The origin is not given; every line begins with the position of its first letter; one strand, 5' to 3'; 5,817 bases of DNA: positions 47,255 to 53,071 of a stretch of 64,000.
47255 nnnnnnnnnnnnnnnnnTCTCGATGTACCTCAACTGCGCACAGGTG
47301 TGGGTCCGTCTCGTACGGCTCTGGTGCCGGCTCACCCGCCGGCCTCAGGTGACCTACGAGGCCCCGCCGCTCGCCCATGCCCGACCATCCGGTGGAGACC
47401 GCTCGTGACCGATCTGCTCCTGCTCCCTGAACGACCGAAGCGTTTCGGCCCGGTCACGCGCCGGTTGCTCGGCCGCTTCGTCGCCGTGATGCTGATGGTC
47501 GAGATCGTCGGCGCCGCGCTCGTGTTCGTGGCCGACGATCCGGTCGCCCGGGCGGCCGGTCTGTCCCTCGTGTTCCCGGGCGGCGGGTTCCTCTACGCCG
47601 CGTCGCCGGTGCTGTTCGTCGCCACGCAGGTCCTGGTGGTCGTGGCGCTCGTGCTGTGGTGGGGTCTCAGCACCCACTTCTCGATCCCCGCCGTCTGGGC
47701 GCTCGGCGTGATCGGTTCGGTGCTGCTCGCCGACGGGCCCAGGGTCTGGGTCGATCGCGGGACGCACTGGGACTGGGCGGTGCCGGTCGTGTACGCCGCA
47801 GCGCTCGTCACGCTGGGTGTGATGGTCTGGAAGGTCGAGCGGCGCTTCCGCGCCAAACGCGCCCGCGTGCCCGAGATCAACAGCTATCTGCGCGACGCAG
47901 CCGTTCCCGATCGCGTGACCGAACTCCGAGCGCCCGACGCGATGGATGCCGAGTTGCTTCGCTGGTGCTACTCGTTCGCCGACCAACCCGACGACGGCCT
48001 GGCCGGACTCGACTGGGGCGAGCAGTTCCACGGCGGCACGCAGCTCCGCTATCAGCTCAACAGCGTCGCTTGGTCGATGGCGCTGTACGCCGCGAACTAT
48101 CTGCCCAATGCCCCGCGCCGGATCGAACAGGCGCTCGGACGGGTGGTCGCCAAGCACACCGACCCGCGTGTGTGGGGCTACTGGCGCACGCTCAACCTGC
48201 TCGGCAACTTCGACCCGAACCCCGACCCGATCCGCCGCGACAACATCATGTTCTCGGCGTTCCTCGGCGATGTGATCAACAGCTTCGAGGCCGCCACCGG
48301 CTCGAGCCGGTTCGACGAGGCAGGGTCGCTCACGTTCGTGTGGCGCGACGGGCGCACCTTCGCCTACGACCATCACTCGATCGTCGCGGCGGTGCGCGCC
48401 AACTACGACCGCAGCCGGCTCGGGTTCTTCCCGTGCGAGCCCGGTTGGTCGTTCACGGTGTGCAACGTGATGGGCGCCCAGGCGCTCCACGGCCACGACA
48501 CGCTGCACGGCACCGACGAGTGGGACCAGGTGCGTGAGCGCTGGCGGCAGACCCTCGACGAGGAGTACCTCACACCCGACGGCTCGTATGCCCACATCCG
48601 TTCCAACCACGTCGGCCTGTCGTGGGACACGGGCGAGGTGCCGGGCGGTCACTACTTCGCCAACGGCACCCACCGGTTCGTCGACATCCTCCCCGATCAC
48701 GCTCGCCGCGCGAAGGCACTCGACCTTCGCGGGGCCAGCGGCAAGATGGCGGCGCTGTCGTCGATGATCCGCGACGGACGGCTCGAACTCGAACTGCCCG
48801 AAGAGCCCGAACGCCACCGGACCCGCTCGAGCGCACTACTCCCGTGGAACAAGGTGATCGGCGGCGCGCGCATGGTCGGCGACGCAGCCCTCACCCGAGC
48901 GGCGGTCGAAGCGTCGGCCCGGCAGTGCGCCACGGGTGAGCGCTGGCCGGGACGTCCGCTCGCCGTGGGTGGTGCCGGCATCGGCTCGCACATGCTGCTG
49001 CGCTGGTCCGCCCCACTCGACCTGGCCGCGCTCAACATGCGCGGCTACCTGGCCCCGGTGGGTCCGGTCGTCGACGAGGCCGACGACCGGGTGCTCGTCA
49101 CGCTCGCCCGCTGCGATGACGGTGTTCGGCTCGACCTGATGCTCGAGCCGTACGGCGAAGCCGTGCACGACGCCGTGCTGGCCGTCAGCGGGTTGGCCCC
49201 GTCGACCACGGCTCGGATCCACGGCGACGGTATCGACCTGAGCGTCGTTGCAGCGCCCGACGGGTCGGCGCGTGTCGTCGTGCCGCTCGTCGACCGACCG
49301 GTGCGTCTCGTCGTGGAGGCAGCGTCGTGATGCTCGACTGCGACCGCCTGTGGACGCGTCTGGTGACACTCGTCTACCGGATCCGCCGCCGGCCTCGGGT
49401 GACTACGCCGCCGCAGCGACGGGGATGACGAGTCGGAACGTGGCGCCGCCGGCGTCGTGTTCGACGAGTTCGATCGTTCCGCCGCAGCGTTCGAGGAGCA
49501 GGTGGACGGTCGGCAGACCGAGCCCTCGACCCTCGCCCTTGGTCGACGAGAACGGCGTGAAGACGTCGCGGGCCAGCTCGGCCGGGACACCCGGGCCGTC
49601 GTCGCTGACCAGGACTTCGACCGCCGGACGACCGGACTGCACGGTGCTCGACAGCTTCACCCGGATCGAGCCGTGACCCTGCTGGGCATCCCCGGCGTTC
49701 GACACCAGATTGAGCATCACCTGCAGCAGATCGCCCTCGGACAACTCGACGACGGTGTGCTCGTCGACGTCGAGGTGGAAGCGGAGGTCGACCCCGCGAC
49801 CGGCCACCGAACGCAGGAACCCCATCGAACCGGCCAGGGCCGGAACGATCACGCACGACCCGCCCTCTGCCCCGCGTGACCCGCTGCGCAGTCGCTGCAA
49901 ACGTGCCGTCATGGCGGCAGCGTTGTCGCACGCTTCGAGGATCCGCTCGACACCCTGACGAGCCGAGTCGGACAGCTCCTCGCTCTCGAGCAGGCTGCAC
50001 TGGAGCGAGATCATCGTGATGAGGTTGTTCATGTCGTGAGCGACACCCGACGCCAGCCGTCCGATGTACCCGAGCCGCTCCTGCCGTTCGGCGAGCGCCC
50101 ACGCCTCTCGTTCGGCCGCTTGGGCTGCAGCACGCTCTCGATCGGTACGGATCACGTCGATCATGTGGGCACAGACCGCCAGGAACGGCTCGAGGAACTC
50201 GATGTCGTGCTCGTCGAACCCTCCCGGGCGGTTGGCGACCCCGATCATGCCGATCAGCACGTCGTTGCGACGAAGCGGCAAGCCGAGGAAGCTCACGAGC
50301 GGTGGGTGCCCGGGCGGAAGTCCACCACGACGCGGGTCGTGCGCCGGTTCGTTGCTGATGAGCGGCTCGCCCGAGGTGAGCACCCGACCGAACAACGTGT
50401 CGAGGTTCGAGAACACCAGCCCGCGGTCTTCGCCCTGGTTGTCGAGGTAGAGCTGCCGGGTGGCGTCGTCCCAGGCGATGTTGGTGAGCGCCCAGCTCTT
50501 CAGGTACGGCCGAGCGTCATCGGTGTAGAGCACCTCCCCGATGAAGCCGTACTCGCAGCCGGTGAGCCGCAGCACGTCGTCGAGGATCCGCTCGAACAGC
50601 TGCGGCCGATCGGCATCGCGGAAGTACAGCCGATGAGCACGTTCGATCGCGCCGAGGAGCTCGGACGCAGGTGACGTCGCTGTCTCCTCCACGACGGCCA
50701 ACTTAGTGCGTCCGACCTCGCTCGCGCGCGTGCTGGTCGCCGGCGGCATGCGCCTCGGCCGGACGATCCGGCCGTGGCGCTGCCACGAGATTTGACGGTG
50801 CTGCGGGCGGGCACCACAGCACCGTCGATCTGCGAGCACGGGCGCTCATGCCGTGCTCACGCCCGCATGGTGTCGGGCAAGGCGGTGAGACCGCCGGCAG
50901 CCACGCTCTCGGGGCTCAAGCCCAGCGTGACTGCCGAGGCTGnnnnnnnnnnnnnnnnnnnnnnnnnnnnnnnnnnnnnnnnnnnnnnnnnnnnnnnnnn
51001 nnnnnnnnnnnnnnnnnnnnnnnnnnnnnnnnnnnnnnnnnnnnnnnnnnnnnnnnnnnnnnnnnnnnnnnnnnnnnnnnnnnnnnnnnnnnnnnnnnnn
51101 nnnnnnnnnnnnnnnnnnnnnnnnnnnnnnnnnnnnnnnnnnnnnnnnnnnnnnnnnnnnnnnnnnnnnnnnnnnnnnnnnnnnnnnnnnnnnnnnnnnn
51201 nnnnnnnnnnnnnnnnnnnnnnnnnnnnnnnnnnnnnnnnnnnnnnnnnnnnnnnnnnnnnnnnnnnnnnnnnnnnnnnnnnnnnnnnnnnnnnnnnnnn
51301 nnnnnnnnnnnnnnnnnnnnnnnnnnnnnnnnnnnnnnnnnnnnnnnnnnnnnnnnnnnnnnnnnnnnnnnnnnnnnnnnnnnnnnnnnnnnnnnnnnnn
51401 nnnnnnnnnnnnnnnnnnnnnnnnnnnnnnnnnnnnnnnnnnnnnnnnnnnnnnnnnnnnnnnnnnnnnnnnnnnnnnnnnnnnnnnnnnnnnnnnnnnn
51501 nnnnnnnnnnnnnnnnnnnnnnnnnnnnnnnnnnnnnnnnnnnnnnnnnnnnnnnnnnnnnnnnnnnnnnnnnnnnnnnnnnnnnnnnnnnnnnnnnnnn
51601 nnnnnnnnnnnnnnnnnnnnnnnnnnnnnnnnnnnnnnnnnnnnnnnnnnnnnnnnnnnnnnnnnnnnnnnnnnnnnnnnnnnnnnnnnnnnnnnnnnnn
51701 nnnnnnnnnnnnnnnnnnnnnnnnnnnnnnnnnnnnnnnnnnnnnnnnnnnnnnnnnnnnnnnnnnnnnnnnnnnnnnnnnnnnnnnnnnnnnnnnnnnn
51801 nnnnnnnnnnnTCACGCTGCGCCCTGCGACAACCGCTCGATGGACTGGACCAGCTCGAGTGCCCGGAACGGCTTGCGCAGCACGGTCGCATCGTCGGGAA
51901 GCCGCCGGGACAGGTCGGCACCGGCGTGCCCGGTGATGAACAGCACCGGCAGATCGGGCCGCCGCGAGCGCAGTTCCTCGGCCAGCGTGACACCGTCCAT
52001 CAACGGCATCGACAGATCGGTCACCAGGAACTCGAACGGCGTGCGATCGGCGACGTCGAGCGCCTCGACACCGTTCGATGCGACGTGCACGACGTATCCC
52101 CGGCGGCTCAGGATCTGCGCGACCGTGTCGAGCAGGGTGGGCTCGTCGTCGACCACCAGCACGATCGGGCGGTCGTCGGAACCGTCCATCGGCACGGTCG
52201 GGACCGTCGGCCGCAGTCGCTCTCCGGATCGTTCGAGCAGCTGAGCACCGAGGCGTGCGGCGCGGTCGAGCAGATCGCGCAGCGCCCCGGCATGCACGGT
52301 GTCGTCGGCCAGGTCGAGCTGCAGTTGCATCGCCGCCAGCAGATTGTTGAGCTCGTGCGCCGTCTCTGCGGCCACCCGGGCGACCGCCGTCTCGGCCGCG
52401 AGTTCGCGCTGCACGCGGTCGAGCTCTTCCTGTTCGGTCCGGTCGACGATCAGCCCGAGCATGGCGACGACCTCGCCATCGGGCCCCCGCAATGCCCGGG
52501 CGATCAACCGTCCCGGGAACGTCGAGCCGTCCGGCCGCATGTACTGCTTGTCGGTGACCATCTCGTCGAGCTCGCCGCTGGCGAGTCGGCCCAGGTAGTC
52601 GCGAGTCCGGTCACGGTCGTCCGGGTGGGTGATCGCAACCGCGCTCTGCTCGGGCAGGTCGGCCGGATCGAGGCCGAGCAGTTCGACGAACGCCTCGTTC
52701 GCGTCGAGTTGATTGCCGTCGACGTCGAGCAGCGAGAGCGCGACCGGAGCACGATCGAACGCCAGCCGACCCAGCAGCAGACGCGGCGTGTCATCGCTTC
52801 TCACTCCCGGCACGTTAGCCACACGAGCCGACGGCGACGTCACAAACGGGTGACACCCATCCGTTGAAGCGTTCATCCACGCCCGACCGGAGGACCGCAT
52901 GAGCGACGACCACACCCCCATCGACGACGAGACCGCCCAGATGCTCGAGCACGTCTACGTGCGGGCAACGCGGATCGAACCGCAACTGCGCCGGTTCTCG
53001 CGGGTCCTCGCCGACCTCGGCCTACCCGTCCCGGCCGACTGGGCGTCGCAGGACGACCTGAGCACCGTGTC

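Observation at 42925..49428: Operon of a small-molecule kinase plus three tandem membrane-anchored Ldi-like paralogs: candidate undescribed lipid/isoprenoid-alcohol system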

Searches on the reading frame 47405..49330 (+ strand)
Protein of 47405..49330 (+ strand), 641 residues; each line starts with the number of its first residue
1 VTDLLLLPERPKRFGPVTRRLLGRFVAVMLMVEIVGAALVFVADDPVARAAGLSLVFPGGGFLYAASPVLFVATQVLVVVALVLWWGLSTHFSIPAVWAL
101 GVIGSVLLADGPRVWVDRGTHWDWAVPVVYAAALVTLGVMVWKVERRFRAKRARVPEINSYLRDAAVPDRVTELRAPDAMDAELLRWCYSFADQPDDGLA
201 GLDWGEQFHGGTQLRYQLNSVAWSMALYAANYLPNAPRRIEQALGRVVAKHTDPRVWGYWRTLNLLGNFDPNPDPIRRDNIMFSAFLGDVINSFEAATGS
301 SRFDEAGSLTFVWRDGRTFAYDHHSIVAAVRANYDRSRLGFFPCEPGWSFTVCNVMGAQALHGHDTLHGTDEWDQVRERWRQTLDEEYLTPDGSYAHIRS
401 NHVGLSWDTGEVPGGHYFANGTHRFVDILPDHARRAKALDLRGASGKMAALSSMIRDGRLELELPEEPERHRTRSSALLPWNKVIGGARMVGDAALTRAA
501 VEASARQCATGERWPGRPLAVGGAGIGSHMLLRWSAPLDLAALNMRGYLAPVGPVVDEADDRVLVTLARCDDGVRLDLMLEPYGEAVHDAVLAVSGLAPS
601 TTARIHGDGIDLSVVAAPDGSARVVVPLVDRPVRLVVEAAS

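Call 8: search_protein_families(library=pfam, proteins=[window:47405-49330:+], max_evalue=0.1)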
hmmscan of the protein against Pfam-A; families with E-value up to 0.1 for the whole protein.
window:47405-49330:+ (641 aa): 1 family
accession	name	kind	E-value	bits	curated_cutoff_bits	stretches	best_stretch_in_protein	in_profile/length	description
PF18566.7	Ldi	-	4.7e-54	184.5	26.1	1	215-411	1-210/318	Linalool dehydratase/isomerase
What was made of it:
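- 47405..49330 (+): ldiB, 641 aa, the second Lis-type membrane enzyme, 60% identical to ldiA. This is the paralog type found in single-copy loci. Pfam Ldi 4.7e-54 (call 8).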

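Call 9: search_protein_families(library=ncbifam, proteins=[window:47405-49330:+], max_evalue=0.1)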
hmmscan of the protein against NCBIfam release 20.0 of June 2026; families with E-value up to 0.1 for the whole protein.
window:47405-49330:+ (641 aa): 0 families

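Call 88: search_protein_families(library=padloc, proteins=[window:47405-49330:+], max_evalue=0.01)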
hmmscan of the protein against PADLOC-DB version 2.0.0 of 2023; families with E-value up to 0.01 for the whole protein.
window:47405-49330:+ (641 aa): 0 families

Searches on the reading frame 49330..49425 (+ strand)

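Call 56: search_protein_families(library=pfam, proteins=[window:49330-49425:+], max_evalue=10)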
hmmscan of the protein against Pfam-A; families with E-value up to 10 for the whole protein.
seq(32 aa): 1 family
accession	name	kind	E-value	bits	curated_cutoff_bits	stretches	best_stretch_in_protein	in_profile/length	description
PF12515.13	CaATP_NAI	-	0.33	10.9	25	1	5-25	17-37/45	Ca2+-ATPase N terminal autoinhibitory domain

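Call 87: search_protein_families(library=ncbifam, proteins=[window:49330-49425:+], max_evalue=1)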
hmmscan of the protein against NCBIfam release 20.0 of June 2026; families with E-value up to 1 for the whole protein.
seq(32 aa): 0 families

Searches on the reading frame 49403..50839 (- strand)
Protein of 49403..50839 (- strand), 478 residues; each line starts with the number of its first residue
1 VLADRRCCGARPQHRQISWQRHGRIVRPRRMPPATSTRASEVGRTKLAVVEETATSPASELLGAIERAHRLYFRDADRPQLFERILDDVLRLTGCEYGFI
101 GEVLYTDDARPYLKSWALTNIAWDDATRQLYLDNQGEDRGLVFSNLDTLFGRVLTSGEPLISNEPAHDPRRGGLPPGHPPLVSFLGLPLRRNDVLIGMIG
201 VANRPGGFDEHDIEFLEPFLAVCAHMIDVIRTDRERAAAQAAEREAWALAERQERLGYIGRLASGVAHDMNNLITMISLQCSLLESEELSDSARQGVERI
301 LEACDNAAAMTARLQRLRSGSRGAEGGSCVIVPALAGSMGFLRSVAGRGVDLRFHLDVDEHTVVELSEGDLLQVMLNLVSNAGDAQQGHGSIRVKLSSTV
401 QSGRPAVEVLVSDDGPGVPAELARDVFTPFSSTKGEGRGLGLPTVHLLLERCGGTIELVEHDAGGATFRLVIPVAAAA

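Call 8: search_protein_families(library=pfam, proteins=[window:49403-50839:-], max_evalue=0.1)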
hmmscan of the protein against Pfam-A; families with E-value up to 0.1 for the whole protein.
window:49403-50839:- (478 aa): 6 families
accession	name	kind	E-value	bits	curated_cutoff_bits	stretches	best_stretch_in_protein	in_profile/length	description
PF13185.12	GAF_2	-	6.7e-24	85.1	28.6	1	76-228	2-136/136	GAF domain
PF02518.31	HATPase_c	-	1.7e-21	77.2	26.4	1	370-475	5-110/111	Histidine kinase-, DNA gyrase B-, and HSP90-like ATPase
PF01590.32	GAF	-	9.1e-13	49.3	22.4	1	77-223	1-129/133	GAF domain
PF00512.31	HisKA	-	5.4e-07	30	26.9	1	260-314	3-57/66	His Kinase A (phospho-acceptor) domain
PF13581.12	HATPase_c_2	-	0.00046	20.6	27.4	1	375-457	40-113/127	Histidine kinase-like ATPase domain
PF13492.12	GAF_3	-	0.0054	17.6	27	1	142-218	49-118/129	GAF domain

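Call 9: search_protein_families(library=ncbifam, proteins=[window:49403-50839:-], max_evalue=0.1)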
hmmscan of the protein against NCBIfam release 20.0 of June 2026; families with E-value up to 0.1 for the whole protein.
window:49403-50839:- (478 aa): 74 families (the best 25 are shown)
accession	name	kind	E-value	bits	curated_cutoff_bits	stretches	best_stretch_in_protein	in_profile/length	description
NF010411.0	PRK13837.1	equivalog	3.4e-29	101.4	647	1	209-475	407-676/828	two-component system VirA-like sensor kinase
NF008468.0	PRK11360.1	equivalog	6.7e-29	100.7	646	1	250-476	387-610/616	two-component system sensor histidine kinase AtoS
NF046026.1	HisKinCckACaul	equivalog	1.1e-28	99.8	1000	1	255-477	298-535/678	cell cycle histidine kinase CckA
NF007688.0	PRK10364.1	equivalog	2.9e-26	92.3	479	1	246-476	227-453/460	two-component system sensor histidine kinase ZraS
NF041777.1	sens_FixL_Rhizob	equivalog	3.9e-23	81.9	850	1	229-476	232-483/485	sensor protein FixL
TIGR02916.1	PEP_his_kin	equivalog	3.9e-22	78.6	300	1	228-473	444-679/679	XrtA/PEP-CTERM system histidine kinase PrsK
NF046020.1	HisKinCckABruc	equivalog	3.1e-21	75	1000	1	252-474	473-707/868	cell cycle histidine kinase CckA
NF010076.0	PRK13557.1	subfamily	1.1e-20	73.6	631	1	252-476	156-396/540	histidine kinase famiy protein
NF038348.1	T2SS_HK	subfamily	8.9e-19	67.3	450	2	363-474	464-573/574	histidine kinase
NF052574.1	HisKinEspCMyxo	equivalog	5.1e-18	64.6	1200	1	252-476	410-639/785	serine histidine kinase EspC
NF040750.1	tetrathio_HK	equivalog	2.2e-17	62.7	750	1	231-463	310-543/555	tetrathionate respiration histidine kinase TtrS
NF052573.1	HisKinEspAMyxo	equivalog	4.7e-17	61.3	1400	1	253-475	378-612/755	serine histidine kinase EspA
NF047466.1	hybrid_RR_LvrB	exception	1.3e-15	57.5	500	1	230-474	120-376/377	hybrid histidine kinase/response regulator LvrB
NF053867.1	SprKinKinDBac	equivalog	5e-15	54.9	775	1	350-475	377-498/500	sporulation kinase KinD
NF008298.1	PRK11086.1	subfamily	6.5e-15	54.5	520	1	340-475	388-526/529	DcuS/MalK family sensor histidine kinase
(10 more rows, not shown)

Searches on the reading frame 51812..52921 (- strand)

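Call 51: search_protein_families(library=pfam, proteins=[window:51812-52921:-], max_evalue=0.001)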
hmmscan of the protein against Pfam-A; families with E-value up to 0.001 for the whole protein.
window:51812-52921:- (369 aa): 7 families
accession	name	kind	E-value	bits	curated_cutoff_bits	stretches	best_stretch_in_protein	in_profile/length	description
PF00072.30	Response_reg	-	3.1e-22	79.3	30.2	1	254-361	1-110/111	Response regulator receiver domain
PF08447.18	PAS_3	-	2.1e-10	41.2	25.6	1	72-157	2-88/89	PAS fold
PF00989.32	PAS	-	7.9e-10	39.2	22.6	1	52-158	4-110/113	PAS fold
PF08448.16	PAS_4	-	1.6e-09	38.4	23.1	1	55-165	1-109/110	PAS fold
PF13426.13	PAS_9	-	1.6e-09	38.4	27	1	62-163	4-103/103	PAS domain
PF13188.13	PAS_8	-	0.00028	21.1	21.8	0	52-105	4-55/65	PAS domain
PF00512.31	HisKA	-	0.00062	20.2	26.9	0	182-228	4-50/66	His Kinase A (phospho-acceptor) domain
